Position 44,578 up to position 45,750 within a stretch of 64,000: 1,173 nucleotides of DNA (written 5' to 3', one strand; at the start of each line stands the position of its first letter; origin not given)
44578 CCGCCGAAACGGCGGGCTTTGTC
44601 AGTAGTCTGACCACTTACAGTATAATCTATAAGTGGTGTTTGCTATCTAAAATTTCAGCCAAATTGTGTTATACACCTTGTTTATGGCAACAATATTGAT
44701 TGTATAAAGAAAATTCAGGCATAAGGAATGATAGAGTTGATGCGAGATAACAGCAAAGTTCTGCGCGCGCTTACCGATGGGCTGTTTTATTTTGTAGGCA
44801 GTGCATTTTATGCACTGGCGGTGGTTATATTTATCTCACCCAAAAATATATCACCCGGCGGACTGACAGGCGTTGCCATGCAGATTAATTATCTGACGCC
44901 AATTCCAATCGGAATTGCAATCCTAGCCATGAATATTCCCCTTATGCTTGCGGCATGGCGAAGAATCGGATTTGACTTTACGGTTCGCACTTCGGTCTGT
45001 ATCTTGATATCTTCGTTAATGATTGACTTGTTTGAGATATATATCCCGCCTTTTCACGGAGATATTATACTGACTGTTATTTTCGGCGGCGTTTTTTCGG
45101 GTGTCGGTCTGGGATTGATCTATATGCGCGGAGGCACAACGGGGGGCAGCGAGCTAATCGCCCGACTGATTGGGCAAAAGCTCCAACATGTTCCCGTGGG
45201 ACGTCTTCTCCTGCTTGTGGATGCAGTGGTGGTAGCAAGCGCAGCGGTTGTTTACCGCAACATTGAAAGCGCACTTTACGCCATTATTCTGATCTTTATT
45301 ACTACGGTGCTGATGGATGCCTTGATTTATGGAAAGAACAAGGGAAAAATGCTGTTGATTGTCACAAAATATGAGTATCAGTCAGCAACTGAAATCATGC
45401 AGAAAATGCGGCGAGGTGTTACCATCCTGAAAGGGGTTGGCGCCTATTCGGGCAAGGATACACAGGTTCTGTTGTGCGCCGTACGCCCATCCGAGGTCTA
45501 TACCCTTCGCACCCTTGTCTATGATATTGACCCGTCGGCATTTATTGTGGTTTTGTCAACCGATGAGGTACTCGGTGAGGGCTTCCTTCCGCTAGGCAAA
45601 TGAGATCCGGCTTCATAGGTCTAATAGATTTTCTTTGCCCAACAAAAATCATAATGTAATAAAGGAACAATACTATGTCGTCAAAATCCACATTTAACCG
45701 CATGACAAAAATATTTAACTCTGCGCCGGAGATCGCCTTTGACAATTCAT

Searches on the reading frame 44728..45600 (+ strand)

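Call 55: search_protein_families(library=ncbifam, proteins=[window:44728-45600:+], max_evalue=0.001)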
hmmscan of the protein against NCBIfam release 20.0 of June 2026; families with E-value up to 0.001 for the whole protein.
window:44728-45600:+ (291 aa): 1 family
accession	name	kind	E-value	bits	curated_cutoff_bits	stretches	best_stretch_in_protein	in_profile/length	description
NF043063.1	MMSYN1_0411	equivalog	1.4e-06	27.5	550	0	117-171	181-234/498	YitT family ABC transporter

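Call 56: search_protein_families(library=pfam, proteins=[window:44728-45600:+], max_evalue=0.001)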
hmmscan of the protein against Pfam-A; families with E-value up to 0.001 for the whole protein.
window:44728-45600:+ (291 aa): 2 families
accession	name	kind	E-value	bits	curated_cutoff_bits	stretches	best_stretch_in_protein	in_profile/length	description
PF02588.21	YitT_membrane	-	2.9e-55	187.3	24.3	1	19-224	3-205/205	Uncharacterised 5xTM membrane BCR, YitT family COG1284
PF10035.14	DUF2179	-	6.8e-22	77.5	22.8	1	229-283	1-55/55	Uncharacterized protein conserved in bacteria (DUF2179)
